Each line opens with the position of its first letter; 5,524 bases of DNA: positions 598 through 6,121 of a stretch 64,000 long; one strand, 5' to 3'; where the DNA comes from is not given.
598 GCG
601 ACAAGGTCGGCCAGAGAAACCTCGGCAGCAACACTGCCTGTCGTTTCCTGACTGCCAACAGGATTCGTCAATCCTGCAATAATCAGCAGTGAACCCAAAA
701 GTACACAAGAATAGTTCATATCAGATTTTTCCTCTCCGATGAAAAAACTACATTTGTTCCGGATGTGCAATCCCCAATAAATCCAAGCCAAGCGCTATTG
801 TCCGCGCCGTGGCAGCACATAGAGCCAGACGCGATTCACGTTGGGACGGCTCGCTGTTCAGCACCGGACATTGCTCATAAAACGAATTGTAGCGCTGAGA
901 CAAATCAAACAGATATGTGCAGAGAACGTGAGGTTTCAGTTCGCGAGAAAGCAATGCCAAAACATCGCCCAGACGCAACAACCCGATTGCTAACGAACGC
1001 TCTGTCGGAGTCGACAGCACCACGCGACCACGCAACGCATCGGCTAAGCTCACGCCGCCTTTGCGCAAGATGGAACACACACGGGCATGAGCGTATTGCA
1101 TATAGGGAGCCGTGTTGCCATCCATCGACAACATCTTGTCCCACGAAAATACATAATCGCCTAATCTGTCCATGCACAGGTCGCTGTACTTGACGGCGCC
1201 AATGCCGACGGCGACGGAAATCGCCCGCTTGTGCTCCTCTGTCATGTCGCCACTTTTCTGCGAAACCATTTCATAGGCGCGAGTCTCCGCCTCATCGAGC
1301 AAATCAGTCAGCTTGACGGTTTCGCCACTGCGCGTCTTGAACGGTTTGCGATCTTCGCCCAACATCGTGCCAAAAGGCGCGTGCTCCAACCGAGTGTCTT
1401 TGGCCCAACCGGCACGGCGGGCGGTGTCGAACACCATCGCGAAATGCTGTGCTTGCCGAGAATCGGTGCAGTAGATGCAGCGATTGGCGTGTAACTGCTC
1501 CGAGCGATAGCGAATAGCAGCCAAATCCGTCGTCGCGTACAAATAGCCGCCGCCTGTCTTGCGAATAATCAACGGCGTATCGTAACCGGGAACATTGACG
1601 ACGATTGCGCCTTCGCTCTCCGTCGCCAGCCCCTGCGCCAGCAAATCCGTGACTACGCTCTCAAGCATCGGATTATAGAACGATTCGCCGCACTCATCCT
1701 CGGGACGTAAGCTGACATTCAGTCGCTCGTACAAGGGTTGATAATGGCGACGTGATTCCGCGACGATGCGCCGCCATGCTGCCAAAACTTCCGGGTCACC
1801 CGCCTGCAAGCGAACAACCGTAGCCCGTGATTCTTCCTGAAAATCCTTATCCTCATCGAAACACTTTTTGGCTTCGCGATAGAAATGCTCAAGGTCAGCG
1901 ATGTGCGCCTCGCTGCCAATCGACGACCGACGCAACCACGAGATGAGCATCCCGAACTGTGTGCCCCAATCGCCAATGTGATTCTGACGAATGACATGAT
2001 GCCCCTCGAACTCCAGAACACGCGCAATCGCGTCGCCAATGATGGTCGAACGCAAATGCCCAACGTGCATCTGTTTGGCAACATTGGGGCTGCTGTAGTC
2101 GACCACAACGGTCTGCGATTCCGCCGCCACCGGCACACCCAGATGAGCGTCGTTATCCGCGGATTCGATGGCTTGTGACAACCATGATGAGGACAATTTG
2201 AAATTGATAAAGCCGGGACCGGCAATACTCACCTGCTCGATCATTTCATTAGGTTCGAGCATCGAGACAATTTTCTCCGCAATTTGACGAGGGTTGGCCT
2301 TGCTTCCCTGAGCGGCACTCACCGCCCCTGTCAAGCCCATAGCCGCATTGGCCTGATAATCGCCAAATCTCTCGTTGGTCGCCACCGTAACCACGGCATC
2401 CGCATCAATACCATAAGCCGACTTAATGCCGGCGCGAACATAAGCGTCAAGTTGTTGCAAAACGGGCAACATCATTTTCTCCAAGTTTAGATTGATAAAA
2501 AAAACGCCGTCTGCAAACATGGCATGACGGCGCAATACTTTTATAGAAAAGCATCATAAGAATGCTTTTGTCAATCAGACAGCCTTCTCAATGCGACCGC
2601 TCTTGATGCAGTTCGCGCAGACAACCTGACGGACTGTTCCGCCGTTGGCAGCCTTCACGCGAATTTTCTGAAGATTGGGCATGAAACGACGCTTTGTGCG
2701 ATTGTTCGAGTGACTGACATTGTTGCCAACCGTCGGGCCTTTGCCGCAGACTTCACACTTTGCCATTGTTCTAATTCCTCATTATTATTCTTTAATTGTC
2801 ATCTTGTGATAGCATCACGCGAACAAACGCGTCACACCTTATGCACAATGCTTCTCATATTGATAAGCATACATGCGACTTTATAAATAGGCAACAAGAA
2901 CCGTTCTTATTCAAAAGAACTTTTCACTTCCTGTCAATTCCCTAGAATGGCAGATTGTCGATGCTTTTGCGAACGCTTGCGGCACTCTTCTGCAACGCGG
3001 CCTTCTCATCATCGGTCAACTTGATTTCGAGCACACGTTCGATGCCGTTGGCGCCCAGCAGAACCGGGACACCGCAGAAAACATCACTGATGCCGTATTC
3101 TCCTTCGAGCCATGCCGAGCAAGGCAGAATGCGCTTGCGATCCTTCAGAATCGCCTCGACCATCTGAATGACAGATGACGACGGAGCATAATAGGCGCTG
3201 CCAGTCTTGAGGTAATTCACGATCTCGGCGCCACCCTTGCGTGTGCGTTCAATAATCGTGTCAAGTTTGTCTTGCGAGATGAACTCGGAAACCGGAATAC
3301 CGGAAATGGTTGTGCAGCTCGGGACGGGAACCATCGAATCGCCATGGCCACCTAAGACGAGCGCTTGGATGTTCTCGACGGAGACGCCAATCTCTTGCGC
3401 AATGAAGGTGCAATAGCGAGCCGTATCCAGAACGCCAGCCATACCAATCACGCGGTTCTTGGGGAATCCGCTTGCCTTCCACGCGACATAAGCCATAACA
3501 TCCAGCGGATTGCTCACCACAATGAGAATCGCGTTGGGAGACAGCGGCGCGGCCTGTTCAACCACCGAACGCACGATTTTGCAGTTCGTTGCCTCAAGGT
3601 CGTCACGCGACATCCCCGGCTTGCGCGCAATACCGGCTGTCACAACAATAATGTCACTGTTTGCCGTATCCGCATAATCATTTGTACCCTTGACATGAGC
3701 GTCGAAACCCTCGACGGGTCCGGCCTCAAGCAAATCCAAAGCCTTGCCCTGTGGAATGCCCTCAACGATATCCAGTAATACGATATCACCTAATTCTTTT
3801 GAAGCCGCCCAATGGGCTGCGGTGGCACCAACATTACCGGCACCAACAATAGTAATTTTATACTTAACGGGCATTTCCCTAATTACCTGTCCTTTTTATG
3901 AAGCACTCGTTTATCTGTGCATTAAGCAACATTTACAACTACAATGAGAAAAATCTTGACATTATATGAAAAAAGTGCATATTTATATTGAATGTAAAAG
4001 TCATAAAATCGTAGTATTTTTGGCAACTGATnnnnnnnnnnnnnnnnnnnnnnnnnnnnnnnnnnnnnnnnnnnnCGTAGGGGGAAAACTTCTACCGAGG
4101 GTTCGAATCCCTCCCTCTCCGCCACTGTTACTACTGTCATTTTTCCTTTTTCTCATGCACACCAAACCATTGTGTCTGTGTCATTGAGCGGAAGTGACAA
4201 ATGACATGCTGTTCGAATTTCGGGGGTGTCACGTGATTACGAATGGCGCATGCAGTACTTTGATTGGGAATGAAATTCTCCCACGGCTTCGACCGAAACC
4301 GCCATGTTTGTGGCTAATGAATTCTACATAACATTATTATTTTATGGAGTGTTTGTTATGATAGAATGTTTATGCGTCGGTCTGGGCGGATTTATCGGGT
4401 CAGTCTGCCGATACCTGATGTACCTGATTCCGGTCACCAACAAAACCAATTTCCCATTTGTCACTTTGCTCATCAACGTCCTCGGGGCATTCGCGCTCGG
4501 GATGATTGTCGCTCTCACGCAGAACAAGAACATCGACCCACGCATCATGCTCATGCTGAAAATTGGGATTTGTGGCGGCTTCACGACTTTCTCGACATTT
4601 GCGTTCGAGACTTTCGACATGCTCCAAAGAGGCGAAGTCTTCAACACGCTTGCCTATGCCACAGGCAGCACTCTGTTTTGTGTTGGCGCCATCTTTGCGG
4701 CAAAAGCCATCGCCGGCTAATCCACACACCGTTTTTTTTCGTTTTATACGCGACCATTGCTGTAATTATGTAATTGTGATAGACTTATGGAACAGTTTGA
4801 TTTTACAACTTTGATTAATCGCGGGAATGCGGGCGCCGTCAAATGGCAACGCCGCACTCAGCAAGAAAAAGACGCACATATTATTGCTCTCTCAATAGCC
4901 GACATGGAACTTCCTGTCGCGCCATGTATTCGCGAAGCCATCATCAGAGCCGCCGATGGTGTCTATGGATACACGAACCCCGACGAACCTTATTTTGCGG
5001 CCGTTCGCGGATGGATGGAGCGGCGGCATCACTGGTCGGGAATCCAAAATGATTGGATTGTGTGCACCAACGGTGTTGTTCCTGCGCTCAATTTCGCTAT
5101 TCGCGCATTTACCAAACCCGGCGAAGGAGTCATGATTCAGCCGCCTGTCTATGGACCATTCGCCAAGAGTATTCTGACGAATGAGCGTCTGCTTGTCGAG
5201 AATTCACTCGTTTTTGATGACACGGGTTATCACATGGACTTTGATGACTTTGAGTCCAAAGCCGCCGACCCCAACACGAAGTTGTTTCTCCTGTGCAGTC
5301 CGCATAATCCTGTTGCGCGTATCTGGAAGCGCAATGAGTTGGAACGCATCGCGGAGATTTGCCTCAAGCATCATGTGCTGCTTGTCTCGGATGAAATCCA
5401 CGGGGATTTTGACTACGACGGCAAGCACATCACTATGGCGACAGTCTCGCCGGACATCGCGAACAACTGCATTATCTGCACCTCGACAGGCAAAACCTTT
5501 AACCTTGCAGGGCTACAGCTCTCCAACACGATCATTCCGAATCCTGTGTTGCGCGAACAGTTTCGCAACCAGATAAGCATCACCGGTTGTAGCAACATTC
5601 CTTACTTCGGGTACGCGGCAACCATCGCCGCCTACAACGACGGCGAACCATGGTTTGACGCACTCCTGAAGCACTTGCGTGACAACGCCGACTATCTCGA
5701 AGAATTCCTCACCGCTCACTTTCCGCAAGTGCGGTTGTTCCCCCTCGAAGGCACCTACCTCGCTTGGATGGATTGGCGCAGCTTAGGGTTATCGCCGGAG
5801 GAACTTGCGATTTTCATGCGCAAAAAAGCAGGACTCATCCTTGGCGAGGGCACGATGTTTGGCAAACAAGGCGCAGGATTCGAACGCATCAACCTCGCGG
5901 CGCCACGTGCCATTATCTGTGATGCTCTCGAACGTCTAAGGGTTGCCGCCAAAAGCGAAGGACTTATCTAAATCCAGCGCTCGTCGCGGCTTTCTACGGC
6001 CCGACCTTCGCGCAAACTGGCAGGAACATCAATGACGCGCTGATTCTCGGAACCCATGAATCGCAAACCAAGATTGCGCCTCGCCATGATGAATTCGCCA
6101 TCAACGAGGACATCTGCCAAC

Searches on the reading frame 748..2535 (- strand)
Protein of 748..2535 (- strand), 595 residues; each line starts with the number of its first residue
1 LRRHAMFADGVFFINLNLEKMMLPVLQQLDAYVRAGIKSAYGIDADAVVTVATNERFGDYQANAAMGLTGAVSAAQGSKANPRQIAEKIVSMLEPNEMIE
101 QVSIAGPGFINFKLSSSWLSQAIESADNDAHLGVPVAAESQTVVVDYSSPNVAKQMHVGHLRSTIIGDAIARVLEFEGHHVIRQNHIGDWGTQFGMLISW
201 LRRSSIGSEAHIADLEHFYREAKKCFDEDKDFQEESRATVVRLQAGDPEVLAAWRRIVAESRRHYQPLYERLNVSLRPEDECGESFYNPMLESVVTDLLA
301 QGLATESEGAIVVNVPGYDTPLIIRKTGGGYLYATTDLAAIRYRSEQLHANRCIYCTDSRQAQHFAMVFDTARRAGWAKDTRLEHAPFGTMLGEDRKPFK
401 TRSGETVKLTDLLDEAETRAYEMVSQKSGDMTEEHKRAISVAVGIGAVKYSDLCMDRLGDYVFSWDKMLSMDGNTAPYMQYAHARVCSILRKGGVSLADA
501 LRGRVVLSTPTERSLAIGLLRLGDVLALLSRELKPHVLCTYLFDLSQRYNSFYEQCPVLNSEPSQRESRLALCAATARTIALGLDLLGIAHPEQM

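Call 22: search_protein_families(library=pfam, proteins=[window:748-2535:-], max_evalue=0.001)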
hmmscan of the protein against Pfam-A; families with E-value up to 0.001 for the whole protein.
window:748-2535:- (595 aa): 3 families
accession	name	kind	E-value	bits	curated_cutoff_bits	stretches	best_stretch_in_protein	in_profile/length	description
PF00750.26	tRNA-synt_1d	-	1.8e-123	412.4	23.3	1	135-465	14-349/349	tRNA synthetases class I (R), catalytic domain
PF05746.21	DALR_1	-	5e-34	117.3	22.3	1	479-595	1-117/117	DALR anticodon binding domain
PF03485.21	Arg_tRNA_synt_N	-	1.5e-18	67.6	21.5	1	29-114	3-85/85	Arginyl tRNA synthetase N terminal domain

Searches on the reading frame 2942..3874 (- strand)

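Call 22: search_protein_families(library=pfam, proteins=[window:2942-3874:-], max_evalue=0.001)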
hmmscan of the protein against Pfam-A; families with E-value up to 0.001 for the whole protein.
window:2942-3874:- (310 aa): 2 families
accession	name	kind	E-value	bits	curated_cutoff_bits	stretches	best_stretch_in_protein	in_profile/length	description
PF00056.29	Ldh_1_N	-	8.5e-43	146.2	27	1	6-144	2-141/141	lactate/malate dehydrogenase, NAD binding domain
PF02866.23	Ldh_1_C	-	1.9e-35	122.8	22.6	1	149-307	3-169/174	lactate/malate dehydrogenase, alpha/beta C-terminal domain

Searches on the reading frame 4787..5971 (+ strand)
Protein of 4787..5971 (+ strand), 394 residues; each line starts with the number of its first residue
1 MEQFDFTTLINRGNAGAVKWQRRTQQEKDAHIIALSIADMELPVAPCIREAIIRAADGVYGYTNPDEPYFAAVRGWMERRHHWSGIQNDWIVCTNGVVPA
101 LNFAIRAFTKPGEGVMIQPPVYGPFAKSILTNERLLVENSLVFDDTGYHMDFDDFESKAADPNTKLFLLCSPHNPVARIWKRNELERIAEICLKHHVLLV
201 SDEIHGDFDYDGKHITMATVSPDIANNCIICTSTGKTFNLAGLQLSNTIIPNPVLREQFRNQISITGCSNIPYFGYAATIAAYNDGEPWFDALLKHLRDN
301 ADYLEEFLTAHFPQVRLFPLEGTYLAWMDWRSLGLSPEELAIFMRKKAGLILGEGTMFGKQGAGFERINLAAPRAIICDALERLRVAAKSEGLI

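Call 22: search_protein_families(library=pfam, proteins=[window:4787-5971:+], max_evalue=0.001)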
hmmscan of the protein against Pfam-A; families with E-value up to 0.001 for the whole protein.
window:4787-5971:+ (394 aa): 2 families
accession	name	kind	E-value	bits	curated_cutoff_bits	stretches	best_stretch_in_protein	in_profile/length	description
PF00155.27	Aminotran_1_2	-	5.5e-39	134.8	19.7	1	31-372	2-348/361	Aminotransferase class I and II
PF01053.26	Cys_Met_Meta_PP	-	0.00018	20.6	27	1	99-203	78-174/381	Cys/Met metabolism PLP-dependent enzyme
